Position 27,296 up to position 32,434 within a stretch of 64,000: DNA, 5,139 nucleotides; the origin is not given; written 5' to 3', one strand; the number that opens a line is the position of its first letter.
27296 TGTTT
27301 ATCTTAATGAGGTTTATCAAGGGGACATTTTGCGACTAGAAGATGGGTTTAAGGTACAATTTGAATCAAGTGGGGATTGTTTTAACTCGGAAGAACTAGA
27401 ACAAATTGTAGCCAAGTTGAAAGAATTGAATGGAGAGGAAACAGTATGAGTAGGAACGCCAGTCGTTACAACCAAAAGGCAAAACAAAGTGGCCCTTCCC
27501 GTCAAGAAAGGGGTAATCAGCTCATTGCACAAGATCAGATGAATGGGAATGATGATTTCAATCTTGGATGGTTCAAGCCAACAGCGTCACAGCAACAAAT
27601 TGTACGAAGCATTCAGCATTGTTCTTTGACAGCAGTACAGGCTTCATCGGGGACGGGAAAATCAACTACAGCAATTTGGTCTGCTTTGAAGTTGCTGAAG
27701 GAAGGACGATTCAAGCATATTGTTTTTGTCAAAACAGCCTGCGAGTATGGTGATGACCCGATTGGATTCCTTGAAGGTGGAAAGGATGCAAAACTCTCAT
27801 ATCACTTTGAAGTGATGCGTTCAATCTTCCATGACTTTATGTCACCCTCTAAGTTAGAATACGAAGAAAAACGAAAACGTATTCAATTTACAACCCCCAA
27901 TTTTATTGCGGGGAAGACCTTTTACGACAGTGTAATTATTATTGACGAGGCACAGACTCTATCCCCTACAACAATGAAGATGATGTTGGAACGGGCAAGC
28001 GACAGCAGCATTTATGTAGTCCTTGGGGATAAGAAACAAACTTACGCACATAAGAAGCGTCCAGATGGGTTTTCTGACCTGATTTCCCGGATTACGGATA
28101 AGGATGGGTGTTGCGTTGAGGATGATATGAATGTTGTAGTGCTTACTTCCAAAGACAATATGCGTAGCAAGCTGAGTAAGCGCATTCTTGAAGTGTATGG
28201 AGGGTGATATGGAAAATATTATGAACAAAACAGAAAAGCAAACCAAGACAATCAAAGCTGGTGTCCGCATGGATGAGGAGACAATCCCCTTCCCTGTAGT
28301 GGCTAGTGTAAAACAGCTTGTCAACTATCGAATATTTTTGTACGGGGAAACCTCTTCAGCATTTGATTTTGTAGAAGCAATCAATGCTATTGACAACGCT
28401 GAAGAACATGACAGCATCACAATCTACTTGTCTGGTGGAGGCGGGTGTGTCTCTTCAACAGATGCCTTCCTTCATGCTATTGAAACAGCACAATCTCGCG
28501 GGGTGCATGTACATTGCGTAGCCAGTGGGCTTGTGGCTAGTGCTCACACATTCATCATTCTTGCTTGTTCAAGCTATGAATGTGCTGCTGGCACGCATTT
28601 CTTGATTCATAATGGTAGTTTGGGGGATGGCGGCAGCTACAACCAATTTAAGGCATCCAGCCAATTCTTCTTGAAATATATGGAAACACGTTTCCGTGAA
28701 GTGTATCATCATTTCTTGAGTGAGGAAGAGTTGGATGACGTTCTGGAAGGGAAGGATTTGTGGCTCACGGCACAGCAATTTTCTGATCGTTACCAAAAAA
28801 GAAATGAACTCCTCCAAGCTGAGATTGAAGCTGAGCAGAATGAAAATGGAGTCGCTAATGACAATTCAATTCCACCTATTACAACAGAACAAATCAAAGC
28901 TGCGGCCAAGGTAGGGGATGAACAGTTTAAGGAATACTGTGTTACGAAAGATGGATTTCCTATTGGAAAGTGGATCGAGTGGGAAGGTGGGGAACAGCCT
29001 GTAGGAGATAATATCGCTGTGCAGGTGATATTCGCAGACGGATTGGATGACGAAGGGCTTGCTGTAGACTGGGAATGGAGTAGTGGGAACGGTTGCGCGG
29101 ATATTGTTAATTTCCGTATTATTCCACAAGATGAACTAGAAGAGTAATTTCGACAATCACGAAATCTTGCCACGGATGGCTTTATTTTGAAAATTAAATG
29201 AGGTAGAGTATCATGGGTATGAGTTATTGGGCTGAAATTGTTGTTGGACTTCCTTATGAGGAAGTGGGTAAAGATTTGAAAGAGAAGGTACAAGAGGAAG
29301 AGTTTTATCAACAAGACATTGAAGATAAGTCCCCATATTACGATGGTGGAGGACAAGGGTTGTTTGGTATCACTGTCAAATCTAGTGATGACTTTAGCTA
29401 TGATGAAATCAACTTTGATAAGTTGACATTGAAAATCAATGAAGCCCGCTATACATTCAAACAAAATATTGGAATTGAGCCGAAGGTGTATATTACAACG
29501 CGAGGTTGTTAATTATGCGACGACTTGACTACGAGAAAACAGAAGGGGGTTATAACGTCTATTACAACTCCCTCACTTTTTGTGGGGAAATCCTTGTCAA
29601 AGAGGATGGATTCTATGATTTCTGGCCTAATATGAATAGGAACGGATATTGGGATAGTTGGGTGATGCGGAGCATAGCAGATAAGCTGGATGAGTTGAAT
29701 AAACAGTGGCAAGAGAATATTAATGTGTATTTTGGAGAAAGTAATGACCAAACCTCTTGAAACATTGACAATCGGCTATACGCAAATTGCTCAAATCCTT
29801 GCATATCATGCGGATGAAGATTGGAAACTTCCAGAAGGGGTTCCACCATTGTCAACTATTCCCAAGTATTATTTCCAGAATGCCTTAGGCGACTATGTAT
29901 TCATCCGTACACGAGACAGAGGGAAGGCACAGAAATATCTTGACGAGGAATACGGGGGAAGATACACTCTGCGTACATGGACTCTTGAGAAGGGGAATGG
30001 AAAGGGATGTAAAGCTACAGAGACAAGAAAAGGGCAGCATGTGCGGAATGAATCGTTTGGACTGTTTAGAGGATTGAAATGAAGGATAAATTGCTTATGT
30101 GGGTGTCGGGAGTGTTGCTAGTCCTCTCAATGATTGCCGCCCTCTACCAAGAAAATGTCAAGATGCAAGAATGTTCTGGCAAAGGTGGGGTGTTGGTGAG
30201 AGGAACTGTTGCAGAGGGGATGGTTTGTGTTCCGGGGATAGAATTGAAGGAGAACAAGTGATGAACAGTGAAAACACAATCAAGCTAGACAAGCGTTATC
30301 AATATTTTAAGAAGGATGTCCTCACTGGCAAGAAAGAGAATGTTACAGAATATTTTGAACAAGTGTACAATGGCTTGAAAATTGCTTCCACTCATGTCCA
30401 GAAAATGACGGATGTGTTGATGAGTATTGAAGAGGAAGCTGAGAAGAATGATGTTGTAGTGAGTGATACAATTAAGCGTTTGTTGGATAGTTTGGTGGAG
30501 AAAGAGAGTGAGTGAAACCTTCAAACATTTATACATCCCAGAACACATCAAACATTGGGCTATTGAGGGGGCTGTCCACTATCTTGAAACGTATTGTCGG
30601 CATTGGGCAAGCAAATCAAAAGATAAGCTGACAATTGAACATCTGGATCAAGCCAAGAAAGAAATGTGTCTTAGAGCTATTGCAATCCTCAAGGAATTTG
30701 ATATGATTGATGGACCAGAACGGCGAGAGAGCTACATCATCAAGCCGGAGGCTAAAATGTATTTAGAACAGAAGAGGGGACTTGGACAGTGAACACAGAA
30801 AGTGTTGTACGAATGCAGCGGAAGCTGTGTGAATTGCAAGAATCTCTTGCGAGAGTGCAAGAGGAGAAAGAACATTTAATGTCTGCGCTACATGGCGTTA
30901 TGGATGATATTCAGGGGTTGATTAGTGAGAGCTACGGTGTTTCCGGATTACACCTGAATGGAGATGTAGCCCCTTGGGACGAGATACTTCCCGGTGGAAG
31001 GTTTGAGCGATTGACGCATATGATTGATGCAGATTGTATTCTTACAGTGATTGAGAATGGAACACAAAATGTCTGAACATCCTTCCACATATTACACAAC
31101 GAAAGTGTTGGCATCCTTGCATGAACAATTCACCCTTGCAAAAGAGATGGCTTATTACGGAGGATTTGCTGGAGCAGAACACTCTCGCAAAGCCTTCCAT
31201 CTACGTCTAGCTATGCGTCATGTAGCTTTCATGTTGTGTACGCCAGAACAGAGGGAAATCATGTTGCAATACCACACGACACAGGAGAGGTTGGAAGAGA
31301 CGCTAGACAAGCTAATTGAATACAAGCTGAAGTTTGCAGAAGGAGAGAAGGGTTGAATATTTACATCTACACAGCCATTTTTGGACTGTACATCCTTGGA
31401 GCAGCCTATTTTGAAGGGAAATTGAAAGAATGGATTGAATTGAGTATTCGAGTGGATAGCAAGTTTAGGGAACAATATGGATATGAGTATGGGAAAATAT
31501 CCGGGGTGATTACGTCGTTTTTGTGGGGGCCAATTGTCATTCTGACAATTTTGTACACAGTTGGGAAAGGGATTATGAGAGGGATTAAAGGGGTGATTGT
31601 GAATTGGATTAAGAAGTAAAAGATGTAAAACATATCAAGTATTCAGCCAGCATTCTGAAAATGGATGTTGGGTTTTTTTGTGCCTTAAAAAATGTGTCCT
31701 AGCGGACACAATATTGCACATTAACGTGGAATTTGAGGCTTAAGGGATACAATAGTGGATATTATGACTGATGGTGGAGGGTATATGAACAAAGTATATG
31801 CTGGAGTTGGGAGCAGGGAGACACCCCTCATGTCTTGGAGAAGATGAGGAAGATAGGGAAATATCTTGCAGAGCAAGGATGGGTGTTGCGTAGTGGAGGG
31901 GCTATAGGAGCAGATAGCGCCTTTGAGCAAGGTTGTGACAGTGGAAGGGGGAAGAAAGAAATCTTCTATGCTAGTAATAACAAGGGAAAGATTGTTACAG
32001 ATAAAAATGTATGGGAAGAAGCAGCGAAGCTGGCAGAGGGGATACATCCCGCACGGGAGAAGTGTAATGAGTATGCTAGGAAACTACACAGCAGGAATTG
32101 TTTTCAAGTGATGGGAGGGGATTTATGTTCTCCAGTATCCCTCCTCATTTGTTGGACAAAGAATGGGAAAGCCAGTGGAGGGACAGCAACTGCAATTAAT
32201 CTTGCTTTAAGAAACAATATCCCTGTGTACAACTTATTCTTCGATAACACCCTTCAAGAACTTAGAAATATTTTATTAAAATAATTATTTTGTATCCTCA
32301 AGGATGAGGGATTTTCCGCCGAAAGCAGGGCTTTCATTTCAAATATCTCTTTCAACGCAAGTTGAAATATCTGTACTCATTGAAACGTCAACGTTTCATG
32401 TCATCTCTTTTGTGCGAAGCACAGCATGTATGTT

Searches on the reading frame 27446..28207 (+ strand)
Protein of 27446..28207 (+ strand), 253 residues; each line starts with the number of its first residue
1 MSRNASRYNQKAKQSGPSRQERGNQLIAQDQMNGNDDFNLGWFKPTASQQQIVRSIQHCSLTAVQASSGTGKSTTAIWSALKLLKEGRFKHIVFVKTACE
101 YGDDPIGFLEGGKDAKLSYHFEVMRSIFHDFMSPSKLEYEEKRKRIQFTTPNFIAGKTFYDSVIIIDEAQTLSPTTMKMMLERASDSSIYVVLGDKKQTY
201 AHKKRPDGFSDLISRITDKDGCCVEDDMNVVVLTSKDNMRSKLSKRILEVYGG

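Call 14: search_protein_families(library=phrogs, proteins=[window:27446-28207:+])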
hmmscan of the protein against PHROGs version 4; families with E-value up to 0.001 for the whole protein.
window:27446-28207:+ (253 aa): 3 families
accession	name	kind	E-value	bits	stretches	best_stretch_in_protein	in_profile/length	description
phrog_170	-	other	2.3e-59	202.4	1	10-251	47-277/323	PhoH-like phosphate starvation-inducible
phrog_2765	-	other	6e-28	98.9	1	44-222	233-422/443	PhoH-like phosphate starvation-inducible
phrog_1967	-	DNA, RNA and nucleotide metabolism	1.5e-07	31.4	0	42-93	150-200/776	DNA helicase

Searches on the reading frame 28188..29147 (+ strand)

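Call 14: search_protein_families(library=phrogs, proteins=[window:28188-29147:+])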
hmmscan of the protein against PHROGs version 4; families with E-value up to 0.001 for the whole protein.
window:28188-29147:+ (319 aa): 10 families
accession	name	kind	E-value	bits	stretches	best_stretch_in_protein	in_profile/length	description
phrog_1827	-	other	1.5e-39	136.5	1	31-221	9-196/202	ATP-dependent protease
phrog_5410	-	other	3.1e-24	86.8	1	45-204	27-182/323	ATP-dependent protease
phrog_1684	-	head and packaging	6.1e-18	66.3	1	67-224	66-216/284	head maturation protease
phrog_94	-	head and packaging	1.4e-09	39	1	46-199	80-241/622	head maturation protease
phrog_9174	-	unknown function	7.5e-08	33.8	1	261-318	17-82/157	-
phrog_26628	-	head and packaging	2e-07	31.7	1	65-201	57-191/290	head maturation protease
phrog_26870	-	unknown function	3.9e-07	31.3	1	200-318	59-170/236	-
phrog_2976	-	head and packaging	5.8e-07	30.6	1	46-197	20-171/394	head maturation protease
phrog_133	-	head and packaging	3.4e-06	27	1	48-199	21-170/668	head maturation protease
phrog_16943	-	unknown function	0.00011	23.2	1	257-314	107-164/166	-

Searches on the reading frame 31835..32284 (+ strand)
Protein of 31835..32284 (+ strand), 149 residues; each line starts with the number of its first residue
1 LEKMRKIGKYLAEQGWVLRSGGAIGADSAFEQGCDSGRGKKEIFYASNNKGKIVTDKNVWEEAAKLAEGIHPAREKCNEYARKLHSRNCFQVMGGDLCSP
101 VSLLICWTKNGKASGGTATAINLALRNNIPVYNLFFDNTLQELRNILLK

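Call 14: search_protein_families(library=phrogs, proteins=[window:31835-32284:+])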
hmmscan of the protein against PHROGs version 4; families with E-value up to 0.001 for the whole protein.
window:31835-32284:+ (149 aa): 1 family
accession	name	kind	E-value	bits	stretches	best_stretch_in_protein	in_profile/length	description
phrog_768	-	DNA, RNA and nucleotide metabolism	1.5e-47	162.7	1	1-147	19-179/191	DprA-like DNA recombination-mediator protein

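Call 15: search_protein_families(library=pfam, proteins=[window:31835-32284:+])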
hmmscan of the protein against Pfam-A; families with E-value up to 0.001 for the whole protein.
window:31835-32284:+ (149 aa): 0 families

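Call 19: find_related_loci(query=window:31835-32284:+, collection=viral_contigs, flank=6000)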
Query window:31835-32284:+ (149 aa) in viral_contigs; peptide patterns used: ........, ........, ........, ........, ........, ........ (x = any residue, [..] = any of these).
19 stretches matched a pattern; 9 encode a relative of the query (tblastn E <= 1e-3); 9 distinct loci.
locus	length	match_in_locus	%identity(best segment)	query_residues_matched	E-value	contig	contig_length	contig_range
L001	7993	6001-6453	55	3-149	3e-50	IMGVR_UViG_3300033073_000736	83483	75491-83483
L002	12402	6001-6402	48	4-147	3e-38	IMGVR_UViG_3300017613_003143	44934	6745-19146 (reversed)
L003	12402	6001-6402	44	1-133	8e-33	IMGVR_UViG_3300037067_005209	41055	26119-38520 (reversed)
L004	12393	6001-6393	45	4-133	3e-32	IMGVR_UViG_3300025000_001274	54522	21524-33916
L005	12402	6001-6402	43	1-133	8e-31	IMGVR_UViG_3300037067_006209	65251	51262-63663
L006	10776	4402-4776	43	1-124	4e-29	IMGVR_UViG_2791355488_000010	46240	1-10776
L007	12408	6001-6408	42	4-134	1e-25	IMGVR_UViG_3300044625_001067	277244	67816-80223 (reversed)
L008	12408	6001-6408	42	4-134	2e-25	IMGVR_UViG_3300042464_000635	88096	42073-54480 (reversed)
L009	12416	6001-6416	48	1-134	5e-22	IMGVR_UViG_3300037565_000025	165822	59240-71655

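Call 25: find_homologous_proteins(query=window:31835-32284:+, max_evalue=1e-10)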
Query window:31835-32284:+ (149 aa): 199 proteins with E <= 1e-10 among 244 candidates; the best 120 are listed.
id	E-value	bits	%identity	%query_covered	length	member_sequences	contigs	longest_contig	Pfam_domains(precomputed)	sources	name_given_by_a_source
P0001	6.9e-93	326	99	98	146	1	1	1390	-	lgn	-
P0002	1.7e-83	296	99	89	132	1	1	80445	-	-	-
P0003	7.5e-52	193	59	99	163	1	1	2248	PF18306.7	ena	-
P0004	1.5e-51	192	59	99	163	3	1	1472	-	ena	-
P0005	4.2e-51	191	59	97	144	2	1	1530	-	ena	-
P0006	1.8e-50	189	59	99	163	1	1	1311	-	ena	-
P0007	4.0e-50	188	57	99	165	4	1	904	-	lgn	-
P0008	1.7e-47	179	58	99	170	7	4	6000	-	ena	-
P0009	9.9e-47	177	55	99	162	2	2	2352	-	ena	-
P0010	1.0e-46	177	57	99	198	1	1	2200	-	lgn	-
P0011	1.1e-46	177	58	99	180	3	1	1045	-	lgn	-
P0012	1.2e-46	176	56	96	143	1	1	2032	-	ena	-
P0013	1.3e-45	173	56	99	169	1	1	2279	-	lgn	-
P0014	7.1e-45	171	56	99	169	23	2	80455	-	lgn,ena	-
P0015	1.0e-44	170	54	100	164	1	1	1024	-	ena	-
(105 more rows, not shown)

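Call 26: find_encoding_contigs(protein=P0014, flank=10000, max_places=3)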
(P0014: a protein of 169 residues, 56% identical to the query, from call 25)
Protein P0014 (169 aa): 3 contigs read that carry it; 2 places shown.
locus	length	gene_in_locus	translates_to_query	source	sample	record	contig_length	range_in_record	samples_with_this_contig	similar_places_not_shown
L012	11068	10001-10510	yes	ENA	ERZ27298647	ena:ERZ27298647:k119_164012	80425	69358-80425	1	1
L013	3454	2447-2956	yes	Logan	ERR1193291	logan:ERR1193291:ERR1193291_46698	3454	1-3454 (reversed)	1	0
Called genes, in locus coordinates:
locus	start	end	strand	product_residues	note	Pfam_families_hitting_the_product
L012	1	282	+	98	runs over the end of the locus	-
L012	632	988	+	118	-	-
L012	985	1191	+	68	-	-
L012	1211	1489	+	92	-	-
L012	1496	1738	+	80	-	-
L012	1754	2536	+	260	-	PF02562:PhoH, PF13401:AAA_22 (weak)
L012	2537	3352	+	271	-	-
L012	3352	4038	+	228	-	PF00574:CLP_protease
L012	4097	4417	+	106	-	-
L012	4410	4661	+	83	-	-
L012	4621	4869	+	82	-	-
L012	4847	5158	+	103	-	-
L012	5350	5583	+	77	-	-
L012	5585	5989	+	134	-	-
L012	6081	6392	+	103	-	-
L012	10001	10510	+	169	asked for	-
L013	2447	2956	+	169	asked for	-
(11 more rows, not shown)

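Call 27: find_encoding_contigs(protein=P0001, flank=10000, max_places=3)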
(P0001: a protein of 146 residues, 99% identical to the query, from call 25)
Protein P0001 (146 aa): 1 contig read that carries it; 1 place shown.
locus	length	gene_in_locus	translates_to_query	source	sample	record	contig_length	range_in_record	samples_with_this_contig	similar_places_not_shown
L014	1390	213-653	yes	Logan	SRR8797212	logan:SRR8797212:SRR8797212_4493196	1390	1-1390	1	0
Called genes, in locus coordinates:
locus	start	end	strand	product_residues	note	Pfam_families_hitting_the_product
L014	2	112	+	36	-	?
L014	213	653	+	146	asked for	-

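Call 28: find_encoding_contigs(protein=P0008, flank=10000, max_places=4)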
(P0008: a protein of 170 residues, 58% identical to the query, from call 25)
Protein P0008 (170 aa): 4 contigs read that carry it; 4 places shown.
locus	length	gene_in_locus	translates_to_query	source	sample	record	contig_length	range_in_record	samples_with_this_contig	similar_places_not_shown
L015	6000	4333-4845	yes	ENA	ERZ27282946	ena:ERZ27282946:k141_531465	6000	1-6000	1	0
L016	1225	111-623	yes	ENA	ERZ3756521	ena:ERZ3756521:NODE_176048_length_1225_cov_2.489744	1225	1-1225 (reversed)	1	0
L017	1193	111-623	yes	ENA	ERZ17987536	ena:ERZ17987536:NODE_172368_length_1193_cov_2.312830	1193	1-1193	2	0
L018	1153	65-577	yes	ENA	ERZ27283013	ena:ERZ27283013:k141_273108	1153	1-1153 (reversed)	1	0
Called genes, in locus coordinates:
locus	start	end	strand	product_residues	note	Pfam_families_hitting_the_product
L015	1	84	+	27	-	?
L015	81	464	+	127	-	-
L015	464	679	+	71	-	-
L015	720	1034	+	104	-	-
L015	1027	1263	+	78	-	-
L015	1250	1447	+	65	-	-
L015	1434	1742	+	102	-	-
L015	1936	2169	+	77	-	-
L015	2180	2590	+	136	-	-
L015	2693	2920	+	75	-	-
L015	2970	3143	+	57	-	-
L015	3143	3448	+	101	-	-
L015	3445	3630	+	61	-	-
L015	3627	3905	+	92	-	-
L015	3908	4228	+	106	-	-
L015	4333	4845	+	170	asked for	-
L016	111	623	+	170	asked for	-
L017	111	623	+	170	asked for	-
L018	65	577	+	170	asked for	-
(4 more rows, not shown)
